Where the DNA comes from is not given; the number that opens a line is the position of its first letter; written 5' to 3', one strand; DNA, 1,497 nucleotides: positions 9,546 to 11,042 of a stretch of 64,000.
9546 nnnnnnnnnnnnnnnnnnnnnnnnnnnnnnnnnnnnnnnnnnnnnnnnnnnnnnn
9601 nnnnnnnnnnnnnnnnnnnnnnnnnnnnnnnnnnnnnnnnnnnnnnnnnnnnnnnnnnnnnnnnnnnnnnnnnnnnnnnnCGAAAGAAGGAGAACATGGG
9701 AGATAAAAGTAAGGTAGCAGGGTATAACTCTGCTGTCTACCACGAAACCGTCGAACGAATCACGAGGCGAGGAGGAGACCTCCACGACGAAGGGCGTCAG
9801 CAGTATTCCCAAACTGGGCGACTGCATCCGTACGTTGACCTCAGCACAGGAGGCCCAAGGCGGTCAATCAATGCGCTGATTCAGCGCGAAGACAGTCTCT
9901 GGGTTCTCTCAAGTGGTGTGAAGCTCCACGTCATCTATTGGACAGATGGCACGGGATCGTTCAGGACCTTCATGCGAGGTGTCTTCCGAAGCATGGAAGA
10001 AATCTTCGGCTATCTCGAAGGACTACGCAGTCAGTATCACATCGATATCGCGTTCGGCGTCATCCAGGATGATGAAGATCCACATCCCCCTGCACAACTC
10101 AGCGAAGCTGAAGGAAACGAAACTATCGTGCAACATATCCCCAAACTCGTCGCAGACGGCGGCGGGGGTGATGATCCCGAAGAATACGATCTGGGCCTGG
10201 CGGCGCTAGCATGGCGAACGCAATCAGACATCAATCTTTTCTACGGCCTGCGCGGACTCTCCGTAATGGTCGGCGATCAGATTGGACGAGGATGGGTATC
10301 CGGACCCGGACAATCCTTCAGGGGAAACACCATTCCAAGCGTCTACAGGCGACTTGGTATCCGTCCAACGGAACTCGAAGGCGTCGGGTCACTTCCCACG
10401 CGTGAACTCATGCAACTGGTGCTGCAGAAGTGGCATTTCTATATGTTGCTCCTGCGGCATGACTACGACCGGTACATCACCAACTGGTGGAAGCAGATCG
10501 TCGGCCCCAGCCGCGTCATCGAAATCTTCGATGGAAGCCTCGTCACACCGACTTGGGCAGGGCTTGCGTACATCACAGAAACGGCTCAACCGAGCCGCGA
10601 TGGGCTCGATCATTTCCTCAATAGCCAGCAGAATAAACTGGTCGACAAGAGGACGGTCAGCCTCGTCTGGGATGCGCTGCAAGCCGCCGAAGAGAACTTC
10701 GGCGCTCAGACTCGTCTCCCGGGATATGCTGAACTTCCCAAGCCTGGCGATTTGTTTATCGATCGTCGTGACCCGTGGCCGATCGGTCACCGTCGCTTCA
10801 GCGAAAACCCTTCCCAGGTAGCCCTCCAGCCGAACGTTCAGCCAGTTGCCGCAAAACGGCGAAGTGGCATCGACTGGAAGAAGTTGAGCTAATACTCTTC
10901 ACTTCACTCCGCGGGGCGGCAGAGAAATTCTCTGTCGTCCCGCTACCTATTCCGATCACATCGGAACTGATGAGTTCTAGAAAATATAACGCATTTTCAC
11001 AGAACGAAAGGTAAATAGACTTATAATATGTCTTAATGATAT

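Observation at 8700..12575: GC-rich four-gene island encoding a divergent protein-kinase-fold protein plus three unknowns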

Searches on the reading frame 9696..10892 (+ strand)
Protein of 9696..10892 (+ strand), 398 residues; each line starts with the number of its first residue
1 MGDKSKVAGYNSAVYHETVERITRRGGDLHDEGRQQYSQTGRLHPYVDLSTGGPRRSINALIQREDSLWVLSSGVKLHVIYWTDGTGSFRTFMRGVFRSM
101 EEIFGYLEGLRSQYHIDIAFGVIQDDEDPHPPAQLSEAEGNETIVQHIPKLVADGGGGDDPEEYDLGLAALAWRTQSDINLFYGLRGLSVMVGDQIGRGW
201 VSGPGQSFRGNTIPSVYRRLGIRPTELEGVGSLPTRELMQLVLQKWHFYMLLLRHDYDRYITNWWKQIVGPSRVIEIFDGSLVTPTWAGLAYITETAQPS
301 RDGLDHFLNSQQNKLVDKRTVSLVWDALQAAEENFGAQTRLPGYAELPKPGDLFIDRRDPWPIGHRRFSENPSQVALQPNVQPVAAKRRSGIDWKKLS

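Call 3: search_protein_families(library=pfam, proteins=[window:9696-10892:+], max_evalue=1)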
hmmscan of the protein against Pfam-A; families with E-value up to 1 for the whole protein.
window:9696-10892:+ (398 aa): 0 families

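Call 4: search_protein_families(library=phrogs, proteins=[window:9696-10892:+], max_evalue=1)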
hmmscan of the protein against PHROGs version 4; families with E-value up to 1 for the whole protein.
window:9696-10892:+ (398 aa): 1 family
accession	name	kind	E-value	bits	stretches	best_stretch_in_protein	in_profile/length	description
phrog_2971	-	unknown function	0.021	15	1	80-194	90-206/352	-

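Call 5: search_protein_families(library=padloc, proteins=[window:9696-10892:+], max_evalue=1)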
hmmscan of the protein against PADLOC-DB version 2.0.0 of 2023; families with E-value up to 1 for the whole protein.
window:9696-10892:+ (398 aa): 0 families

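Call 11: find_homologous_proteins(query=window:9696-10892:+, max_evalue=0.001)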
Query window:9696-10892:+ (398 aa): 2 proteins with E <= 0.001 among 6809 candidates.
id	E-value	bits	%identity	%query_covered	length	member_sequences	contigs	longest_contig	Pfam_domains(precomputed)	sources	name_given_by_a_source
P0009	3.1e-273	924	100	100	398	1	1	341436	-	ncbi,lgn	-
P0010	2.9e-70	255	38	100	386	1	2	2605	-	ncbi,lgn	-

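Call 17: find_encoding_contigs(protein=P0010, flank=10000, max_places=3)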
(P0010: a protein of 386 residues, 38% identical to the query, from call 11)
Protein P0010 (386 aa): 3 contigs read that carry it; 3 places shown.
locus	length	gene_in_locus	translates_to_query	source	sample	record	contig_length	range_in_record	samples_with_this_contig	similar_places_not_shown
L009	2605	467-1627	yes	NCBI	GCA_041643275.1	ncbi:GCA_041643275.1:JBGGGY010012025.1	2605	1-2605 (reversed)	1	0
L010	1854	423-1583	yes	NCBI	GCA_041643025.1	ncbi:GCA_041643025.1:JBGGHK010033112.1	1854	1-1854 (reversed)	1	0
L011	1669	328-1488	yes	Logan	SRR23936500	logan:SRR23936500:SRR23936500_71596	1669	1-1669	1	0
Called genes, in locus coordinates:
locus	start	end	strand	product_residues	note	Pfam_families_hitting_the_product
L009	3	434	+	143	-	?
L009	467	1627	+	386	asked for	-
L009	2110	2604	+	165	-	?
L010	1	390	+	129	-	?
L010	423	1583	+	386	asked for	-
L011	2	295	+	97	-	?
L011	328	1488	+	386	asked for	-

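Call 30: search_protein_families(library=ncbifam, proteins=[window:9696-10892:+], max_evalue=1)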
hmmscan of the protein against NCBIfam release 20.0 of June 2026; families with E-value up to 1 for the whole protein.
window:9696-10892:+ (398 aa): 1 family
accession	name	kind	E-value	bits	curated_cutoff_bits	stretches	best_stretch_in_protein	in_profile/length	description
NF040562.1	PrimPol_Db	equivalog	0.25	10.5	200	1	173-197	294-318/335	CRISPR-associated primase-polymerase type B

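Call 32: search_solved_structures(query=A3, max_evalue=10, show_alignments=2)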
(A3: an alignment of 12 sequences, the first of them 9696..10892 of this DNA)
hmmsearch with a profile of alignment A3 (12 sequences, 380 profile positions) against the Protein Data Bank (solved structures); distinct sequences matched with E-value up to 10: 0.

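Call 35: find_homologous_proteins(query=A3, max_evalue=0.001)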
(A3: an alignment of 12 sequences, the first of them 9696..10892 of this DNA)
Query A3 (12 sequences) (398 aa, profile of the alignment): 9 proteins with E <= 0.001 among 8000 candidates.
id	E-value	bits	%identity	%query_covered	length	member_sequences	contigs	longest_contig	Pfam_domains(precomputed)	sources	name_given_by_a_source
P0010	1.2e-149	517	38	100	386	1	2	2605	-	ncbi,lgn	-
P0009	2.4e-139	483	100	100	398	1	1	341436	-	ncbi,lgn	-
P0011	1.4e-108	381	23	89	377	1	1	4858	-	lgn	-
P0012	5.4e-108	380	25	86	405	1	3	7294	-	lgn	-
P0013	8.6e-104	366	25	83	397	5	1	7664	-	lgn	-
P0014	3.4e-102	360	22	83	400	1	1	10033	-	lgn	-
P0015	8.7e-102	359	24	91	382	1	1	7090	-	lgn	-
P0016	1.9e-98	348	21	89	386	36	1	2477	-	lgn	-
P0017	1.4e-69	253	24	95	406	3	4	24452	-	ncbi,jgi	jgi:hypothetical protein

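Call 43: predict_structure(alignment_id=A4)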
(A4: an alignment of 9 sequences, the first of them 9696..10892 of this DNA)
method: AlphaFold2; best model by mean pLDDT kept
length: 398 residues; sequences in the alignment: 9
mean_pLDDT: 74.8   pTM: 0.79
mean pLDDT of the five models: 74.8, 69.8, 63.9, 63.2, 41.3
residues with pLDDT >= 90: 79; 70-90: 208; 50-70: 54; < 50: 57
segments of 3 or more residues with pLDDT < 50: 1-6, 204-231, 376-398
pLDDT, mean of each block of 10 residues (from residue 1): 47 76 77 82 72 68 81 85 80 72 79 82 77 71 73 68 79 74 87 85 44 44 38 77 91 77 92 91 91 93 91 79 96 94 85 84 82 50 34 38
secondary structure, 60 per line:
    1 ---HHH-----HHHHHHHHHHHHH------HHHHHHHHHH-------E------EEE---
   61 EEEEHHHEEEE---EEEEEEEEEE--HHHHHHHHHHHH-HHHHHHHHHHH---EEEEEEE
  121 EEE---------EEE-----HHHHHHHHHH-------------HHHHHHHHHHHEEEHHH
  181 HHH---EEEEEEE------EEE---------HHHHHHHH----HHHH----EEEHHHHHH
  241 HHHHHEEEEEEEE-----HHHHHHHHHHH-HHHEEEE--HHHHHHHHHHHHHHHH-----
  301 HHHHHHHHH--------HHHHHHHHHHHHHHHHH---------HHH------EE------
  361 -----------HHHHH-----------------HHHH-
elements in order: H12-24 H31-40 E55-57 E61-64 E68-71 E75-84 H87-98 H100-110 E114-123 E133-135 H141-150 H164-174 E175-177 H178-183 E187-193 E200-202 H212-219 H224-227 E232-234 H235-245 E246-253 H259-269 E274-277 H280-295 H301-309 H318-334 H372-376 H394-397
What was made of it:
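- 9696..10892 (+): Gene B: vWA-domain protein with a MIDAS motif (D84-x-T-x-S88) and a C-terminal extension. AF2 pLDDT 74.8 (call 43).
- On von Willebrand factor A domain (gene B): The model has pLDDT 74.8 (call 43).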

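Call 47: fold_search(model_id=the predicted structure, library=pdb)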
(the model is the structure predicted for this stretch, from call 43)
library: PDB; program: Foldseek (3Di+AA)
matches with E <= 10: 868; with E <= 0.001: 144
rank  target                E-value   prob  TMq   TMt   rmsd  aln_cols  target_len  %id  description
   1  5e6u_B                2.5e-06  1.00  0.39  0.34   7.5       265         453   15  Structures of leukocyte integrin aLb2: The aI domain, the headpiece, and the pocket for the internal ligand (released 2016-04-06)
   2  5e6s_B                2.5e-06  1.00  0.38  0.34   7.4       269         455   13  Structures of leukocyte integrin aLB2: The aI domain, the headpiece, and the pocket for the internal ligand (released 2016-03-02)
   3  4neh_B                4.1e-06  1.00  0.38  0.24  11.2       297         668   14  An internal ligand-bound, metastable state of a leukocyte integrin, aXb2 (released 2014-01-15)
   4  7usl_B                4.4e-06  1.00  0.37  0.23   7.5       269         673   14  Integrin alphaM/beta2 ectodomain in complex with adenylate cyclase toxin RTX751 and M1F5 Fab (released 2022-08-17)
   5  5e6r_B                5.2e-06  1.00  0.38  0.34   7.5       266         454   15  Structures of leukocyte integrin aLb2: The aI domain, the headpiece, and the pocket for the internal ligand (released 2016-03-02)
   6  9p95_B                6.2e-06  1.00  0.36  0.38  12.2       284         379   12  CryoEM structure of integrin alpha4beta7 bound to MAdCAM-1 (released 2025-09-24)
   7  9dia_B                8.4e-06  1.00  0.38  0.41  11.6       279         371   12  Cryo-EM structure of alpha5beta1 integrin in complex with NeoNectin candidate 2 (released 2025-06-18)
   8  6om1_B                8.4e-06  1.00  0.36  0.43  11.9       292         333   14  Crystal structure of an atypical integrin (released 2019-12-11)
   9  9t5z_B                9.5e-06  1.00  0.37  0.40   7.3       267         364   16  Cryo-EM structure of alphaM/beta2:MEM148-Fab headpiece complex (without alphaM I-domain) (released 2026-03-25)
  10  9b9j_B                9.5e-06  1.00  0.37  0.39  11.3       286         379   12  Integrin alpha-5 beta-1 in complex with BIIG2 Fab (released 2025-02-05)
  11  9b9k_B                9.5e-06  1.00  0.38  0.40  11.0       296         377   12  Integrin alpha-5 beta-1 in complex with MINT1526A Fab (released 2025-02-05)
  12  8vs6_B                1.0e-05  1.00  0.37  0.41  10.3       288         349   13  L-TGF-b3/avb8 (released 2024-09-11)
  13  9dao_B                1.0e-05  1.00  0.36  0.39  12.9       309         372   11  AlphaIIbbeta3 in fully-extended conformation in complex with R6H8 Fab (released 2025-04-09)
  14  7y1t_B                1.2e-05  1.00  0.37  0.42  10.4       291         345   12  Complex of integrin alphaV/beta8 and L-TGF-beta1 at a ratio of 1:2 (released 2022-08-31)
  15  6avu_B                1.2e-05  1.00  0.39  0.34  12.0       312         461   14  Human alpha-V beta-3 Integrin (open conformation) in complex with the therapeutic antibody LM609 (released 2017-11-01)
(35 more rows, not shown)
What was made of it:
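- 9696..10892 (+): Foldseek: integrin beta I-like, ITIH1 and SpaC vWA domains, E 2.5e-6 (call 47).
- On von Willebrand factor A domain (gene B): Foldseek: integrin beta I-like domains, ITIH1 and SpaC, E 2.5e-6 and above (call 47).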

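Call 75: find_encoding_contigs(protein=P0017, flank=10000, max_places=2)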
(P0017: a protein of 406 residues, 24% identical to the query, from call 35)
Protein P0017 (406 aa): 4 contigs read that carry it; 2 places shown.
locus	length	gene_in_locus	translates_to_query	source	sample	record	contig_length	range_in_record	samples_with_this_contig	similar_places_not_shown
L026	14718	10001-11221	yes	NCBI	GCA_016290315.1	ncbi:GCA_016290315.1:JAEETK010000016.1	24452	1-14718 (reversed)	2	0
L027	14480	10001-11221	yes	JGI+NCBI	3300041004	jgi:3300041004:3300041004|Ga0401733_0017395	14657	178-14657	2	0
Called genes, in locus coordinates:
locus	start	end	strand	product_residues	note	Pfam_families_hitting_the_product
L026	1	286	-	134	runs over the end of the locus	PF00380:Ribosomal_S9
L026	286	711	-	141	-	PF00572:Ribosomal_L13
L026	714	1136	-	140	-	PF01196:Ribosomal_L17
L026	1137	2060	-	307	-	PF01193:RNA_pol_L, PF01000:RNA_pol_A_bac, PF03118:RNA_pol_A_CTD, PF14520:HHH_5 (weak), PF26169:HHH_XRCC3_RpoA (faint)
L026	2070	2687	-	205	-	PF00163:Ribosomal_S4, PF01479:S4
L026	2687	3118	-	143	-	PF00411:Ribosomal_S11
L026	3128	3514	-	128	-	PF00416:Ribosomal_S13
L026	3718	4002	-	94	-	PF01176:eIF-1a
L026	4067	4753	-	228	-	PF04203:Sortase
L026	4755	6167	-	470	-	PF00344:SecY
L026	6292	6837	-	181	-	PF12952:DUF3841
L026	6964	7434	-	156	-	PF00828:Ribosomal_L27A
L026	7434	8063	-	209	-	PF00333:Ribosomal_S5, PF03719:Ribosomal_S5_C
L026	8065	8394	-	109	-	PF00861:Ribosomal_L18p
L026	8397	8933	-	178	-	PF00347:Ribosomal_L6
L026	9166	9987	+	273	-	-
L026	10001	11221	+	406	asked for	-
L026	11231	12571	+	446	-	PF00709:Adenylsucc_synt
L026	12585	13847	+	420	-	-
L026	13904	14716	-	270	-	?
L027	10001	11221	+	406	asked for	-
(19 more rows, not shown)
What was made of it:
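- L026 lies beside the ribosomal-protein operon (call 75). The contexts look like housekeeping regions, for example the ribosomal operon in L026 (call 75).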

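Call 76: find_encoding_contigs(protein=P0014, flank=10000, max_places=2)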
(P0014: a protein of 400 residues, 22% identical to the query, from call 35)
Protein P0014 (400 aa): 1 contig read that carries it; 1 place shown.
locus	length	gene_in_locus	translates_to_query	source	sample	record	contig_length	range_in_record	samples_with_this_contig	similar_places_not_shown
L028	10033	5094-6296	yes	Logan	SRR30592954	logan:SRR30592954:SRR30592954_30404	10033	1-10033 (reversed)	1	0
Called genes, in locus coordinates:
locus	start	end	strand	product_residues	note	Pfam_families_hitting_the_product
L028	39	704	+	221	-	-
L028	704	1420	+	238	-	PF13462:Thioredoxin_4 (weak)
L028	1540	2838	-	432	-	PF13393:tRNA-synt_His, PF00587:tRNA-synt_2b, PF03129:HGTP_anticodon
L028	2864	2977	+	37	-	-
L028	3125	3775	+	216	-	-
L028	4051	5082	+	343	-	-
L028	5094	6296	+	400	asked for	-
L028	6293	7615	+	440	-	PF00709:Adenylsucc_synt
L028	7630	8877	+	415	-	-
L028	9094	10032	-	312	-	?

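Call 101: search_dna_similar(query=window:9696-10892:+, collection=plasmids, mode=protein, max_evalue=0.001, max_rows=8)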
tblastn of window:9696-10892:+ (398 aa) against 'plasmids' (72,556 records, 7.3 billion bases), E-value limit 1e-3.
No match.

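Call 108: find_related_loci(query=A11, collection=metagenome_contigs, flank=8000)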
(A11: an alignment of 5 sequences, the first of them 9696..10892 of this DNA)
Query A11 (398 aa) in metagenome_contigs; peptide patterns used: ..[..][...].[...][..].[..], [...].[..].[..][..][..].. (x = any residue, [..] = any of these).
555 stretches matched a pattern; 3 encode a relative of the query (tblastn E <= 1e-3); 3 distinct loci.
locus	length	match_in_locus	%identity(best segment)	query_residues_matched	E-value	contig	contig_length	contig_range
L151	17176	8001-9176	37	1-397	8e-71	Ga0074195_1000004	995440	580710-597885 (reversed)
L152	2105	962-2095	36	7-397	3e-72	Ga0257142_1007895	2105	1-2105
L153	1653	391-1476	36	1-373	5e-71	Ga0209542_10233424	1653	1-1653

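Call 117: find_encoding_contigs(protein=P0009, flank=10000, max_places=1)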
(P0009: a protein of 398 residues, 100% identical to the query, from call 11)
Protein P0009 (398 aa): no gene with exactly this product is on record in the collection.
